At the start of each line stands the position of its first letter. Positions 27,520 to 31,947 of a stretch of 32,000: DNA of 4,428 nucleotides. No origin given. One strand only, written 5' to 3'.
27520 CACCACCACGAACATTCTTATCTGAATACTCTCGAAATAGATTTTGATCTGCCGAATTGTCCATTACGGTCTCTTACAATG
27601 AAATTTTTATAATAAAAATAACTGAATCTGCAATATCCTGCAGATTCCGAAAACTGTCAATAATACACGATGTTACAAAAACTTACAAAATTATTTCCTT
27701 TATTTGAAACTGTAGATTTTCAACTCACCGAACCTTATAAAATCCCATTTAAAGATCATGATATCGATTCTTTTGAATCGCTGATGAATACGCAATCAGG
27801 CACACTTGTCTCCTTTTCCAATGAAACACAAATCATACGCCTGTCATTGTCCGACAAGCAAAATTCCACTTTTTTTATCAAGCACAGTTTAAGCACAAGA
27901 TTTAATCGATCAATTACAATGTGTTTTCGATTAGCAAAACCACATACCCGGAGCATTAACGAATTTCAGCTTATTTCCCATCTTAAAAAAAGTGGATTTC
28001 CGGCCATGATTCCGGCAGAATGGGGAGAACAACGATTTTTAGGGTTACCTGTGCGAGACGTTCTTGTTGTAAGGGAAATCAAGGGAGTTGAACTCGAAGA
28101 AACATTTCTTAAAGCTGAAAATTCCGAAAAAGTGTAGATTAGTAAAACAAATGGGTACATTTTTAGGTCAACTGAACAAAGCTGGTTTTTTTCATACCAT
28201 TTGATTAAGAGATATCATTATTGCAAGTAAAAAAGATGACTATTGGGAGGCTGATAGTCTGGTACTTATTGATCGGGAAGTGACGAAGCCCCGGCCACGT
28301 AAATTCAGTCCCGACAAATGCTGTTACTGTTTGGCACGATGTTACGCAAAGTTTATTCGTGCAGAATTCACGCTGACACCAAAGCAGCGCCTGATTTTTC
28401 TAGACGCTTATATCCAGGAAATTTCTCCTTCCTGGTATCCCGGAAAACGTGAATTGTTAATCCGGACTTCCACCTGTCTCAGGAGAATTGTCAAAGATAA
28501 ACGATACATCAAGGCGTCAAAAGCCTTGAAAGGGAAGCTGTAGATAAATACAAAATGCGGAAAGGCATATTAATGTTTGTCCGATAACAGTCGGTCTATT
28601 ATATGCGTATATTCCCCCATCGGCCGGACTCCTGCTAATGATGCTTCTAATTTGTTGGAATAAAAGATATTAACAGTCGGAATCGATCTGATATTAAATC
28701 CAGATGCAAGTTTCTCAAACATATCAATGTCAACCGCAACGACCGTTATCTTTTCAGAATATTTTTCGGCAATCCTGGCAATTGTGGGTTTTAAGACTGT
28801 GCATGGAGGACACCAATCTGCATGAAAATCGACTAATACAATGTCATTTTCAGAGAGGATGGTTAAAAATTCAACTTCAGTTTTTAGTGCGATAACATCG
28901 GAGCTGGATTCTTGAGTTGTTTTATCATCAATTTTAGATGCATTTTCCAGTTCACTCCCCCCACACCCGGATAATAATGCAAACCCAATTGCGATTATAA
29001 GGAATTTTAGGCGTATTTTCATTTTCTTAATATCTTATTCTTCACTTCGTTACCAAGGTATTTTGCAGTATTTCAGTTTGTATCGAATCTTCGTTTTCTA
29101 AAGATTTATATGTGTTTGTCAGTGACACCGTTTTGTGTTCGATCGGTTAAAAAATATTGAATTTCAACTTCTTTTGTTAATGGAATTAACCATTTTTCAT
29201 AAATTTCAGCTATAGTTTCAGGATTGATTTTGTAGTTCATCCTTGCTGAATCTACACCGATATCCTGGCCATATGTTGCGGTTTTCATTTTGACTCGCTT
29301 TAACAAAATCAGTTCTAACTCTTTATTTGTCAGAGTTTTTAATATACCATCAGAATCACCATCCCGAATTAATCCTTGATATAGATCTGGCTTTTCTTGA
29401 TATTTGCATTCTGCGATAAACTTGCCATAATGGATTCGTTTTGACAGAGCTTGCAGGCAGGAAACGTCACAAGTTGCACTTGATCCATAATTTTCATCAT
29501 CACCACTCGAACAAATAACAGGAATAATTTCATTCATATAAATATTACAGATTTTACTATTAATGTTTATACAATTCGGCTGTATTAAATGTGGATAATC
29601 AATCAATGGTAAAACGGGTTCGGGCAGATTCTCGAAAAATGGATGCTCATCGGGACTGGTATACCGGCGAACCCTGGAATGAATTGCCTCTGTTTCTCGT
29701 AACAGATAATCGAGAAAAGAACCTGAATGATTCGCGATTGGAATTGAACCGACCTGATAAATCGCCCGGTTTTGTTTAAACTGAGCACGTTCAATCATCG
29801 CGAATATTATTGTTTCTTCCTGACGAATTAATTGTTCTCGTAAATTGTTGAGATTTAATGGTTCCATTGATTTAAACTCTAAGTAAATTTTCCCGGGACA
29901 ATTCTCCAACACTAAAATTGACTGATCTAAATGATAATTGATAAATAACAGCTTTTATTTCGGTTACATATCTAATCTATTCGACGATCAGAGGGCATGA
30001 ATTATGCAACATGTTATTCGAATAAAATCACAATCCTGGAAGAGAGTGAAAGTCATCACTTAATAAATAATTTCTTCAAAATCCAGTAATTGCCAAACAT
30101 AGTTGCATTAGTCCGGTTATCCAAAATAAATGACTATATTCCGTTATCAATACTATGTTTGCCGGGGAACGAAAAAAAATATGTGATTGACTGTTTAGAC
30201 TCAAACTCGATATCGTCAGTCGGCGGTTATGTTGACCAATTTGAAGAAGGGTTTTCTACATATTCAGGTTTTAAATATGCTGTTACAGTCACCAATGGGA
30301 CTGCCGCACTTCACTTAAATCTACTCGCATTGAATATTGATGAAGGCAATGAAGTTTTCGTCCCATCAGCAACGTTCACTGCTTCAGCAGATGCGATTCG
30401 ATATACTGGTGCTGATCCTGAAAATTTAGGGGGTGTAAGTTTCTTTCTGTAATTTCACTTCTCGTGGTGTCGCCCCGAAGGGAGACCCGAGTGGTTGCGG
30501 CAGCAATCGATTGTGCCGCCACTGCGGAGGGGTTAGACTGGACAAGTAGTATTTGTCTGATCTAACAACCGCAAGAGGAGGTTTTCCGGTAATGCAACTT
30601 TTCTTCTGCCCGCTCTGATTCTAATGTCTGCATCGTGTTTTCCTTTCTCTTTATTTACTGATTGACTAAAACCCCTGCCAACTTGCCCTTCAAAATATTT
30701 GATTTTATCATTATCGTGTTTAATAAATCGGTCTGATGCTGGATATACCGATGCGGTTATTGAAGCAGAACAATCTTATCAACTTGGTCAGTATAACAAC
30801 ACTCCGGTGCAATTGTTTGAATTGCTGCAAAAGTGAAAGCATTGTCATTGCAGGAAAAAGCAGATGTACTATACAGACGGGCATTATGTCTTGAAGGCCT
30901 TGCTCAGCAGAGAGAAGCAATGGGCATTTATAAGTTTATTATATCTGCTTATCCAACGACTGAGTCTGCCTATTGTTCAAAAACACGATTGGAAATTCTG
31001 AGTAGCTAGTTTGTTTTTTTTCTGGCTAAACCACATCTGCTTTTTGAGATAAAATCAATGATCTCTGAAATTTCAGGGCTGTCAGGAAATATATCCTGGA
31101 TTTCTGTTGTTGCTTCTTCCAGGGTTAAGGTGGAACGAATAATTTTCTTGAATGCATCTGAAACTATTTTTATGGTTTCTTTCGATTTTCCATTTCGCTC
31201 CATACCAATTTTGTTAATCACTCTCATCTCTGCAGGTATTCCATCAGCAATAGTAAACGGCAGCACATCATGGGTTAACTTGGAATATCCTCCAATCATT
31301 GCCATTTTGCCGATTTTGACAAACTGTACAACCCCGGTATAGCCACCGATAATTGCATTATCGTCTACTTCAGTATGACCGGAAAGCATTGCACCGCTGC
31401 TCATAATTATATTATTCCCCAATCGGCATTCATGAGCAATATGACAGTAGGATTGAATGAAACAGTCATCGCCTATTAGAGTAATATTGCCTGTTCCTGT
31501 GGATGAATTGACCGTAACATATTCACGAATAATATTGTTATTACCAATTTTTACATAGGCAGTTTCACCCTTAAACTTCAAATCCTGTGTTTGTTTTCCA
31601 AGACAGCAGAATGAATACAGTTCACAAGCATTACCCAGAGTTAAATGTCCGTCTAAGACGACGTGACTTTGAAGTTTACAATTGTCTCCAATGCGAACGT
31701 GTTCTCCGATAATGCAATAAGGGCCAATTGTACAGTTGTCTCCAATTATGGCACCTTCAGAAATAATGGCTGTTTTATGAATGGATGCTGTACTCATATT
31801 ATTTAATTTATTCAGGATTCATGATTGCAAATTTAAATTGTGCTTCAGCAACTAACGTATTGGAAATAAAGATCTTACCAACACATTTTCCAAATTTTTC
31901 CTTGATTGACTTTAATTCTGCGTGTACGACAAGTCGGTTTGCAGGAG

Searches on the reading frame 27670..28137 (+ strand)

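Call 66: search_protein_families(library=pfam, max_evalue=1, proteins=[window:27670-28137:+])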
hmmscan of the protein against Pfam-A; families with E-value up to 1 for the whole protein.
window:27670-28137:+ (155 aa): 2 families
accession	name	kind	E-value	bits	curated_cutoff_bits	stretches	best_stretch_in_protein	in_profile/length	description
PF06293.20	Kdo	-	0.00055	19.9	21.3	1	86-141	49-103/207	Lipopolysaccharide kinase (Kdo/WaaP) family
PF24966.2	Ig_TR130_2nd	-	0.12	13.5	23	1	43-92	29-80/95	TR130 second Ig-like domain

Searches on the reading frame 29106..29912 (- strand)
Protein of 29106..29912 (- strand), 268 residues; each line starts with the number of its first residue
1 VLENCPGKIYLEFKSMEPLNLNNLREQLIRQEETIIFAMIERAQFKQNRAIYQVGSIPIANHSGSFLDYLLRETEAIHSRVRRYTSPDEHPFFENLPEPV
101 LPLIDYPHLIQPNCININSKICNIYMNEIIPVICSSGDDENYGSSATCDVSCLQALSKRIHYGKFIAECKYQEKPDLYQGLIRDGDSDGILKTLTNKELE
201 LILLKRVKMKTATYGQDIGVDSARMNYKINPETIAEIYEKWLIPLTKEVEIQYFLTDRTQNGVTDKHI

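Call 66: search_protein_families(library=pfam, max_evalue=1, proteins=[window:29106-29912:-])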
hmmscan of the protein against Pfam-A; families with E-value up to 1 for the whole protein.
window:29106-29912:- (268 aa): 2 families
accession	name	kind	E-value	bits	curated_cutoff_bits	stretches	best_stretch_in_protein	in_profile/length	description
PF01817.26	CM_2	-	6.9e-09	36.2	27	1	143-250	3-79/80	Chorismate mutase type II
PF23332.1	CC4_RECK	-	0.14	12.8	27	1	144-179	12-53/56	RECK-like, CC4 domain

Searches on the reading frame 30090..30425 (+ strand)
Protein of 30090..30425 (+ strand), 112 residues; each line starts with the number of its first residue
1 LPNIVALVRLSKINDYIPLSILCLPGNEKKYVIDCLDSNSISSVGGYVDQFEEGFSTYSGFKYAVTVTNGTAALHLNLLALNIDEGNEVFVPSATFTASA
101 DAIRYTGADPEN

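Call 39: find_homologous_proteins(query=window:30090-30425:+)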
Query seq(112 aa) (112 aa): 10 proteins with E <= 0.001 among 13 candidates.
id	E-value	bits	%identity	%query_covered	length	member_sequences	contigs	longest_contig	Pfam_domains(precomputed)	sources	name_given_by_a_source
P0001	1.5e-44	168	99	72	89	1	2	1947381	PF01041.24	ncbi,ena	-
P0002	2.3e-24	103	54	87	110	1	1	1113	PF00155.28,PF01041.24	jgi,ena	-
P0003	8.5e-19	85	52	76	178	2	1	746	PF01041.24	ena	-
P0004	3.7e-18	83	50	84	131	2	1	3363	PF00155.28,PF01041.24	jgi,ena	-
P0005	7.8e-17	79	44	87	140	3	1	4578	PF01041.24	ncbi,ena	-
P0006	1.4e-16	78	59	63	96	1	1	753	PF01041.24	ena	-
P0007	6.1e-12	63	38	85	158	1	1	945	PF01041.24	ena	-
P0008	8.3e-12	63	37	84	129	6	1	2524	PF01041.24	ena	-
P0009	2.7e-10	58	38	83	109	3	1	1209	PF01041.24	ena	-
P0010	1.3e-9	56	38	88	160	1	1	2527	PF01041.24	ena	-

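Call 40: find_encoding_contigs(protein=P0001, flank=10000, max_places=6)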
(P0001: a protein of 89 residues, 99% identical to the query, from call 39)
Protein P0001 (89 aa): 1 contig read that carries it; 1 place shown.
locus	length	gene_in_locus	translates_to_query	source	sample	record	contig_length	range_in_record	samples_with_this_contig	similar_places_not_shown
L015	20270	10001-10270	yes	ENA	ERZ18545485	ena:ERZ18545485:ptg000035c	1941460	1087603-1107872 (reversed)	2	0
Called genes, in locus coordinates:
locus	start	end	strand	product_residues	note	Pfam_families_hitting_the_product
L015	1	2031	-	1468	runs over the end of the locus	PF21582:CBM30 (weak), PF05593:RHS_repeat, PF25023:TEN_YD-shell, PF05593:RHS_repeat, PF25023:TEN_YD-shell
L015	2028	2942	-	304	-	PF20148:DUF6531 (weak), PF06439:3keto-disac_hyd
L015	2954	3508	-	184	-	PF03412:Peptidase_C39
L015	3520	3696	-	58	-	PF18884:TSP3_bac (faint)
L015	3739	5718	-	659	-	PF06293:Kdo, PF13439:Glyco_transf_4, PF13477:Glyco_trans_4_2, PF20706:GT4-conflict, PF00534:Glycos_transf_1, PF13692:Glyco_trans_1_4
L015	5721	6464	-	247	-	PF05050:Methyltransf_21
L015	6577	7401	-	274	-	PF06293:Kdo, PF00069:Pkinase (weak)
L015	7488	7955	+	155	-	-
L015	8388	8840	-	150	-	PF00085:Thioredoxin, PF13098:Thioredoxin_2 (weak), PF13905:Thioredoxin_8 (faint)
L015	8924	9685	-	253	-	PF01817:CM_2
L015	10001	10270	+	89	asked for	PF01041:DegT_DnrJ_EryC1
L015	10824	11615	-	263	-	PF00132:Hexapep (weak), PF25084:LbH_EIF2B (weak), PF25087:GMPPB_C, PF00132:Hexapep, PF14602:Hexapep_2 (weak), PF00132:Hexapep (weak), PF13720:Acetyltransf_11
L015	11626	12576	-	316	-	PF22817:ApeP-like (weak), PF07977:FabA, PF22818:ApeI-like, PF13279:4HBT_2 (faint), PF01575:MaoC_dehydratas (faint), PF07977:FabA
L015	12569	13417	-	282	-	PF03331:LpxC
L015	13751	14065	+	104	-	-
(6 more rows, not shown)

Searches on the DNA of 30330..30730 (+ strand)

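Call 10: search_rna_families(source=window, start=30330, end=30730, threshold=evalue, max_evalue=10, show_alignments=3)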
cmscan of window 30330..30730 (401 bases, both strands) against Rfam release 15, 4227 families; matches with E-value up to 10: 1.
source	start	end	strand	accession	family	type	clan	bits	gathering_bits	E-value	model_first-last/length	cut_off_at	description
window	30339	30367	+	RF00355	snoR28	Gene; snRNA; snoRNA; CD-box;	-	16.5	45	2.9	1-78/78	no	Small nucleolar RNA snoR28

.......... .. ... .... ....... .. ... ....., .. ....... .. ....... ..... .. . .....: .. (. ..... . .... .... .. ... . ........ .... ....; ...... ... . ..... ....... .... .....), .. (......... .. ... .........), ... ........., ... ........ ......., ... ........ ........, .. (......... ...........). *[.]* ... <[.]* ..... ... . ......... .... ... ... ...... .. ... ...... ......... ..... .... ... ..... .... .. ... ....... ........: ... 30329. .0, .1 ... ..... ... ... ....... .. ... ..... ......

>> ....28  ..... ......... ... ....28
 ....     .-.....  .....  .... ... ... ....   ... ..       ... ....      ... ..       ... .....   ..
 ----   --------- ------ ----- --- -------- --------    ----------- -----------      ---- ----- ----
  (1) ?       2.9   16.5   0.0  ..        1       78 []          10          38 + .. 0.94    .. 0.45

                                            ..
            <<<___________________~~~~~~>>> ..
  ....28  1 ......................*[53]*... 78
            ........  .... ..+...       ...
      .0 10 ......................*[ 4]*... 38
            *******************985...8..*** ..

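Call 37: search_dna_similar(query=window:30420-30600:+, collection=phages, mode=distant, max_evalue=1)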
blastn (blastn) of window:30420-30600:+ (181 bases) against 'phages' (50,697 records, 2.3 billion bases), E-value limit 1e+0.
Records with a match: 2; places in all: 2; records where one place covers at least 80% of the query: 0.
Best place of each record, by identity: 95-99% 2.
By first word of the organism name: Klebsiella 2.
By host as written in the record: - 2.
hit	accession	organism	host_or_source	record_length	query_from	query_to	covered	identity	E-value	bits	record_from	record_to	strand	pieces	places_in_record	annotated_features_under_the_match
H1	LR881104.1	Klebsiella phage vB_KvM-Eowyn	-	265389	70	93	13%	95.8%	6e-1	40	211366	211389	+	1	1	37_2: tail fiber protein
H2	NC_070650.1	Klebsiella phage vB_KvM-Eowyn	-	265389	70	93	13%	95.8%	6e-1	40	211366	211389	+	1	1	37_2: tail fiber protein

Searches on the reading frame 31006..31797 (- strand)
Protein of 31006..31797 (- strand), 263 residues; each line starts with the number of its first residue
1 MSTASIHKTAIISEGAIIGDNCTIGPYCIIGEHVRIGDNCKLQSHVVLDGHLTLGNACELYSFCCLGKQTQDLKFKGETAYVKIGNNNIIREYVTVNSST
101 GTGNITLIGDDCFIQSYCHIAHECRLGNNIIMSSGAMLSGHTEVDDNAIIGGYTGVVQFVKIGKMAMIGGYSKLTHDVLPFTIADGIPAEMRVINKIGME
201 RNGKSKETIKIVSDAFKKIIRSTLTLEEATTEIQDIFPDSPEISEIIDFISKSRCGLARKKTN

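Call 19: find_encoding_contigs(protein=window:31006-31797:-, flank=10000, max_places=8)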
Protein window:31006-31797:- (263 aa): 1 contig read that carries it; 1 place shown.
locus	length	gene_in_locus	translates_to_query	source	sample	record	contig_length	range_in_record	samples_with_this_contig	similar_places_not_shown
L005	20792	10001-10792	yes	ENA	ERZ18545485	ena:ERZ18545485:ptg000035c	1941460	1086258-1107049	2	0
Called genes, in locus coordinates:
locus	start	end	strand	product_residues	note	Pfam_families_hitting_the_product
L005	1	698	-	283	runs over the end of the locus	-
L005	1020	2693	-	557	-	PF01564:Spermine_synth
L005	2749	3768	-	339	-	PF02445:NadA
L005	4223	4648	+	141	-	PF02464:CinA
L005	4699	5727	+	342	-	PF00154:RecA_N, PF08423:Rad51, PF06745:ATPase (faint), PF21096:RecA_C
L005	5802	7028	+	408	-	PF01098:FTSW_RODA_SPOVE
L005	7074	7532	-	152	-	PF00359:PTS_EIIA_2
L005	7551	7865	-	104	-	-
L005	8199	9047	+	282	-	PF03331:LpxC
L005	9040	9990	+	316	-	PF22817:ApeP-like (weak), PF07977:FabA, PF22818:ApeI-like, PF13279:4HBT_2 (faint), PF01575:MaoC_dehydratas (faint), PF07977:FabA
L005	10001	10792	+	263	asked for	PF00132:Hexapep (weak), PF25084:LbH_EIF2B (weak), PF25087:GMPPB_C, PF00132:Hexapep, PF14602:Hexapep_2 (weak), PF00132:Hexapep (weak), PF13720:Acetyltransf_11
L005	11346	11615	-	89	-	PF01041:DegT_DnrJ_EryC1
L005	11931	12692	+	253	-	PF01817:CM_2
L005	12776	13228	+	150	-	PF00085:Thioredoxin, PF13098:Thioredoxin_2 (weak), PF13905:Thioredoxin_8 (faint)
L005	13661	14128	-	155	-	-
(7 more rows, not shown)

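Call 41: find_related_loci(query=window:31006-31797:-, collection=genome_contigs, flank=10000)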
Query window:31006-31797:- (263 aa) in genome_contigs; peptide patterns used: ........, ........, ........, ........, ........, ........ (x = any residue, [..] = any of these).
199 stretches matched a pattern; 129 encode a relative of the query (tblastn E <= 1e-3); the best 80 are kept; 80 distinct loci.
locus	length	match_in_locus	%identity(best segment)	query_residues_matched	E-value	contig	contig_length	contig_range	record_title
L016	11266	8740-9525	87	1-262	1e-155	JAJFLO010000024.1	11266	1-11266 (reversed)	MAG: Verrucomicrobia bacterium isolate OFTM167 OFTM167_23, whole genome shotgun sequence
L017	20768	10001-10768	64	6-261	9e-118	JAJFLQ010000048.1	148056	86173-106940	MAG: Verrucomicrobia bacterium isolate OFTM300 OFTM300_47, whole genome shotgun sequence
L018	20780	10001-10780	62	4-263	9e-112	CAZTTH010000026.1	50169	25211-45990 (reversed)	MAG TPA_asm: uncultured Lentisphaerales bacterium isolate SRP237561_co1_66 genome assembly, contig: NODE_918_length_5016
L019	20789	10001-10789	61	1-263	1e-109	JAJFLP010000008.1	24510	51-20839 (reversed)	MAG: Verrucomicrobia bacterium isolate OFTM198 OFTM198_7, whole genome shotgun sequence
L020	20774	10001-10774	57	4-261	3e-102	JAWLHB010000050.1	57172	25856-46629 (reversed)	MAG: Lentisphaeria bacterium isolate 30dZY2.bin.23 NODE_860_length_57172_cov_11.274280, whole genome shotgun sequence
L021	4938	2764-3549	58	2-263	5e-101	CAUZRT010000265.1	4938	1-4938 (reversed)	MAG: Lentisphaeria bacterium isolate CB6_AW.108 genome assembly, contig: Ga0310123_10018764, whole genome shotgun sequen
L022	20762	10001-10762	52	6-260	2e-90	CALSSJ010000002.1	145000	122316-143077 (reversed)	MAG: uncultured Lentisphaerales bacterium isolate AE_MB156 genome assembly, contig: contig_24916_AE_MB156, whole genome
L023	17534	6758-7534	49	4-262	3e-86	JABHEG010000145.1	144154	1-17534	MAG: Lentisphaerae bacterium isolate SI037_bin151 k141_108239, whole genome shotgun sequence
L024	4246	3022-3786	51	5-259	1e-85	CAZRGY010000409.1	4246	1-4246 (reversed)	MAG TPA_asm: uncultured Verrucomicrobiota bacterium isolate SRP319275_co1_7 genome assembly, contig: NODE_31777_length_4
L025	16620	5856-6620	51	5-259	1e-85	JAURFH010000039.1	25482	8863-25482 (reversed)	MAG: Verrucomicrobiota bacterium isolate SFB_3D_100_87 NODE_39_length_25482_cov_3.978390, whole genome shotgun sequence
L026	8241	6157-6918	50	6-259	1e-84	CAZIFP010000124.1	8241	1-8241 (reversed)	MAG TPA_asm: uncultured Bifidobacteriaceae bacterium isolate binchicken_co162_622 genome assembly, contig: NODE_22542_le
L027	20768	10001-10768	49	5-260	1e-83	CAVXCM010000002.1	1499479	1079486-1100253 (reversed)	MAG: uncultured Verrucomicrobiae bacterium isolate MFD01275.bin.2.81 genome assembly, contig: contig_24428, whole genome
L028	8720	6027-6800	49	3-259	7e-83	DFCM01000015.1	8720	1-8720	MAG TPA_asm: bacterium UBP3_UBA3054 isolate UBA3054 UBA3054_contig_10378, whole genome shotgun sequence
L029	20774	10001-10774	49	2-259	8e-83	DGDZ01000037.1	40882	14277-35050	MAG TPA_asm: Verrucomicrobia subdivision 3 bacterium UBA3939 UBA3939_contig_7482, whole genome shotgun sequence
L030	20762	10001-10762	48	6-259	3e-82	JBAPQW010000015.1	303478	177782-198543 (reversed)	MAG: Verrucomicrobiia bacterium isolate MFD01155_ilm_asm_bin21 k127_102228, whole genome shotgun sequence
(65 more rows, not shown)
